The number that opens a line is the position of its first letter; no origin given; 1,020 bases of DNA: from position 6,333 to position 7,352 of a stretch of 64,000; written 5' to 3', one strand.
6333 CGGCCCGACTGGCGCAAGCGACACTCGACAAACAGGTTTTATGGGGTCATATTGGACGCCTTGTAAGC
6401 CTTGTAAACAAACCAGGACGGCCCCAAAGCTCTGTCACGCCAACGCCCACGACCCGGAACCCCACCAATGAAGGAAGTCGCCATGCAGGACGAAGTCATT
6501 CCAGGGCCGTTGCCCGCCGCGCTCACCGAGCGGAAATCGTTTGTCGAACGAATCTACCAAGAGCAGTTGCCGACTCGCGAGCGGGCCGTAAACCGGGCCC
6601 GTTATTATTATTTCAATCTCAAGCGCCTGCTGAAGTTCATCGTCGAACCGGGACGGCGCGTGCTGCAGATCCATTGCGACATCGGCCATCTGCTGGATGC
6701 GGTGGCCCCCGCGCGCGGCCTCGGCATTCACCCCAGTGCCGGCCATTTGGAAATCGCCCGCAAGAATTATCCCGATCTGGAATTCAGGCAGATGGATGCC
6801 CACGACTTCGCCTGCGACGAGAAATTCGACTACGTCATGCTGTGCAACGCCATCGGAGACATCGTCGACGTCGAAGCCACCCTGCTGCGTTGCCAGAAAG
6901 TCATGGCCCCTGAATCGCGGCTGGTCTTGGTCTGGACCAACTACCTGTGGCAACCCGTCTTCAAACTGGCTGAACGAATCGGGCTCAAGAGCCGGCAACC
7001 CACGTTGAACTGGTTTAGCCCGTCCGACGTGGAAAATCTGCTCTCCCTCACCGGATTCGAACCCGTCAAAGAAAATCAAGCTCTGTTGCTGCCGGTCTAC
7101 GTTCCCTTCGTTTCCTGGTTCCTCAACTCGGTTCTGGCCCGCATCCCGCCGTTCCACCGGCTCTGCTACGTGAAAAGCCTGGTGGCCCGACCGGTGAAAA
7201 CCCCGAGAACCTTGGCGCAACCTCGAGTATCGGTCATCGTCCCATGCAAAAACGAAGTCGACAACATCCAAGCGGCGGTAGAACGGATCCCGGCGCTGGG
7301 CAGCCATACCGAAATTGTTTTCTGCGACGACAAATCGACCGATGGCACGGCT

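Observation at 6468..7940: Single polypeptide fusing a SAM methyltransferase to a GT2 polyprenyl-phosphate-type glycosyltransferase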

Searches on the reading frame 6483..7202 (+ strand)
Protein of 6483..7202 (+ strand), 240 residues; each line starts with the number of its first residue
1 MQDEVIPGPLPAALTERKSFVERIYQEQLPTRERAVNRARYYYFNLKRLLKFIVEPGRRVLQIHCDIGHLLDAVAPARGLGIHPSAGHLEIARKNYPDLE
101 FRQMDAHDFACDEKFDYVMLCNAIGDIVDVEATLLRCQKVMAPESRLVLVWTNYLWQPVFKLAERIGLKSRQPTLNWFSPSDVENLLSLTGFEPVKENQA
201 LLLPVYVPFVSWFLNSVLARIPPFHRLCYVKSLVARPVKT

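Call 48: search_protein_representatives(protein=window:6483-7202:+)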
Query: 240 residues. Proteins with E-value up to 0.001 (for the whole library): 1941; up to 1e-10: 883; up to 1e-30: 133. The best 150 are listed.
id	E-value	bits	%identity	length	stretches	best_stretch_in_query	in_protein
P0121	7.7e-50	186.6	42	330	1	11-237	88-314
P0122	1.6e-49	185.6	42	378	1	21-238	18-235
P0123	5.0e-49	183.9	41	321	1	13-236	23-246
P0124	6.6e-48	180.3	41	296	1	18-238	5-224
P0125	1.0e-47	179.7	42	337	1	13-214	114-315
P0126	4.0e-46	174.4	38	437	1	14-235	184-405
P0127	5.0e-46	174.1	41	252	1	24-236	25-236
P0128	5.1e-46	174.1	40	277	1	16-237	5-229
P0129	2.9e-44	168.3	39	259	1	30-238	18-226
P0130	3.9e-44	167.9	42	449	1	38-237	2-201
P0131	5.3e-44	167.5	38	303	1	21-238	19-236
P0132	5.9e-43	164.1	38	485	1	9-238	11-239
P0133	7.3e-43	163.8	40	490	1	30-238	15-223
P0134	1.0e-42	163.3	40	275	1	11-237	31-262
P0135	1.1e-42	163.2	37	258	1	22-238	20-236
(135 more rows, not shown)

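Call 57: search_solved_structures(query=window:6483-7202:+, max_evalue=0.01, show_alignments=4)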
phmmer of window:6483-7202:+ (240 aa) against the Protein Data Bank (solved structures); distinct sequences matched with E-value up to 0.01: 2.
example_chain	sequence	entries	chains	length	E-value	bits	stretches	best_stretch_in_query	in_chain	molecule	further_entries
3ccf_A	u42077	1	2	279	7.9e-10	42.5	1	53-193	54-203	Cyclopropane-fatty-acyl-phospholipid synthase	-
2gs9_A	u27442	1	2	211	1.2e-08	38.5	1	42-199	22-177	Hypothetical protein TT1324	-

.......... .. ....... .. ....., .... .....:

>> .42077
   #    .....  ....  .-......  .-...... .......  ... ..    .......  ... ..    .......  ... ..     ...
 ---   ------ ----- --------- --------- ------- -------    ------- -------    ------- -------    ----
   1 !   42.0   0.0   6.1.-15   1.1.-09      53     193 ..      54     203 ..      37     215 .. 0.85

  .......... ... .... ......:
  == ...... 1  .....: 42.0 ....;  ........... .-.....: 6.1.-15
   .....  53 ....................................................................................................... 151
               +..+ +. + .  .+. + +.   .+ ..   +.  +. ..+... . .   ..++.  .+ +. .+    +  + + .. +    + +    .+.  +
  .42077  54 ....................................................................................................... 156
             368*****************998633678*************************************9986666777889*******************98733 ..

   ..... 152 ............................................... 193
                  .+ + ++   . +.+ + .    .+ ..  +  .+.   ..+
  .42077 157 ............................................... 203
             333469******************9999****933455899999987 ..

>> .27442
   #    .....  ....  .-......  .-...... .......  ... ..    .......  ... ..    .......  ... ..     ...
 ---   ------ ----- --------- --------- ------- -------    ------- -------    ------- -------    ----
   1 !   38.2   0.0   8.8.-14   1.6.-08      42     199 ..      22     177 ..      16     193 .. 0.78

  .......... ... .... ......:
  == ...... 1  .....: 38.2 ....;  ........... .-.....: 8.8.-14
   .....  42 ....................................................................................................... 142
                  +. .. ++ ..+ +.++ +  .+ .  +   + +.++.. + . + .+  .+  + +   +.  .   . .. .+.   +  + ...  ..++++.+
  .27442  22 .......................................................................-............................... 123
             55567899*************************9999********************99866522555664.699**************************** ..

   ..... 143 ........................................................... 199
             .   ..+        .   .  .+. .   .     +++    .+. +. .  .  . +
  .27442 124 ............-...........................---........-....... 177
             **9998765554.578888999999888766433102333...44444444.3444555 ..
